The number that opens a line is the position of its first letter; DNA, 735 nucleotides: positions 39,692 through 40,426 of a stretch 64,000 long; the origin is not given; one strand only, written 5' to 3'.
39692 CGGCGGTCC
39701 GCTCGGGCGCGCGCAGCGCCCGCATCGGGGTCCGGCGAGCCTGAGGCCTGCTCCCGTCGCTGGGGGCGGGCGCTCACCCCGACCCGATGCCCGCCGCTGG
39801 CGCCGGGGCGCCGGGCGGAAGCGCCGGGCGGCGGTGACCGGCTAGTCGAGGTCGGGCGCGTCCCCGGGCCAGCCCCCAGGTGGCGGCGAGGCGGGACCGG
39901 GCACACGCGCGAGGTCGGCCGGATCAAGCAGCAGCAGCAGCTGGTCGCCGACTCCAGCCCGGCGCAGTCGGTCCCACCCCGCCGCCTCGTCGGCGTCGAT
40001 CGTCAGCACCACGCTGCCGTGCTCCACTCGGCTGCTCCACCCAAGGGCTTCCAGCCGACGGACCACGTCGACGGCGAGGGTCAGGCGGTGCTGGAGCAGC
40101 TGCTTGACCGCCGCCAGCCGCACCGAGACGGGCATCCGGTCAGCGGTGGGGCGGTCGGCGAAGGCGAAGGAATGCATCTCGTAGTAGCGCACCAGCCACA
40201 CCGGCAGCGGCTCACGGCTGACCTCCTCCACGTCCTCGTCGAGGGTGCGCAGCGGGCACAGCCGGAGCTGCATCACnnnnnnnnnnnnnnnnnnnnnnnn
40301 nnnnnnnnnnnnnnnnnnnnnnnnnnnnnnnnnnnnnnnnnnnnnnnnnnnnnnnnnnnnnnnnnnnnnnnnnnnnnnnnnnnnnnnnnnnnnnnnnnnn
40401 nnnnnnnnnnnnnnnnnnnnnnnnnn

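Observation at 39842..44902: Six-gene operon: two cytochrome-bd-like (CydA-like) proteins flanking Rieske and cytochrome b, with no c-type cytochrome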

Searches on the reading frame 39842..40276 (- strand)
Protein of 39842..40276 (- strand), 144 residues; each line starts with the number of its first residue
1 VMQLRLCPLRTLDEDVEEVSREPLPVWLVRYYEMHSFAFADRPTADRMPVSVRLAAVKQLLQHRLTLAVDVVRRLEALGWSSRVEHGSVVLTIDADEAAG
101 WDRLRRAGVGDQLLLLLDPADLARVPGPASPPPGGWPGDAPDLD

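Call 3: search_protein_families(library=pfam, max_evalue=1, proteins=[window:39842-40276:-])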
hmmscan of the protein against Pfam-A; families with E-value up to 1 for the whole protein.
window:39842-40276:- (144 aa): 1 family
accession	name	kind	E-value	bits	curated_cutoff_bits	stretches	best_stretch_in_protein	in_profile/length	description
PF02983.19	Pro_Al_protease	-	0.12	12.9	23.4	1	79-107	26-54/59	Alpha-lytic protease prodomain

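Call 4: search_protein_families(library=ncbifam, max_evalue=1, proteins=[window:39842-40276:-])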
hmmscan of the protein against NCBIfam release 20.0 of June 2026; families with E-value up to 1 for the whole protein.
window:39842-40276:- (144 aa): 0 families

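Call 32: find_homologous_proteins(query=window:39842-40276:-, max_evalue=0.001)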
Query window:39842-40276:- (144 aa): 6 proteins with E <= 0.001 among 141 candidates.
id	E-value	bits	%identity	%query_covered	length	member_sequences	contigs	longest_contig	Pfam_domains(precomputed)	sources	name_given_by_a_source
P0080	1.6e-88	312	100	99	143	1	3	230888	-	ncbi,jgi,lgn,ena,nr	ncbi:MAG TPA: hypothetical protein VMW47_04440 [Verrucomicrobiae bacterium]|nr:hypothetical protein 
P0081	2.4e-60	221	71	98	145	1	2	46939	-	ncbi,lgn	-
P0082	6.2e-58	213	73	86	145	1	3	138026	-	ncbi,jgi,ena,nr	ncbi:MAG TPA: hypothetical protein VNN74_07155 [Candidatus Micrarchaeia archaeon]|nr:hypothetical pr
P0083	1.0e-51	193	70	88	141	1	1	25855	-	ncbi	-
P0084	5.8e-27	113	52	78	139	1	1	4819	-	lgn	-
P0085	2.7e-22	97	47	88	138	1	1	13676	-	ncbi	-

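Call 44: predict_structure(alignment_id=A5)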
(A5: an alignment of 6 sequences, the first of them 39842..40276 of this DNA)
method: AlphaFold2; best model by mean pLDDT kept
length: 144 residues; sequences in the alignment: 6
mean_pLDDT: 82.3   pTM: 0.68
mean pLDDT of the five models: 82.3, 80.9, 79.6, 79.5, 76.3
residues with pLDDT >= 90: 49; 70-90: 73; 50-70: 6; < 50: 16
segments of 3 or more residues with pLDDT < 50: 129-144
pLDDT, mean of each block of 10 residues (from residue 1): 91 87 87 78 78 88 92 94 94 94 88 88 72 39 41
secondary structure, 60 per line:
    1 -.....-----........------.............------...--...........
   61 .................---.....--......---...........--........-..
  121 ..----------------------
elements in order: E2-6 H12-19 H26-38 H50-77 E81-85 E88-93 H97-107 H110-116 H119-122
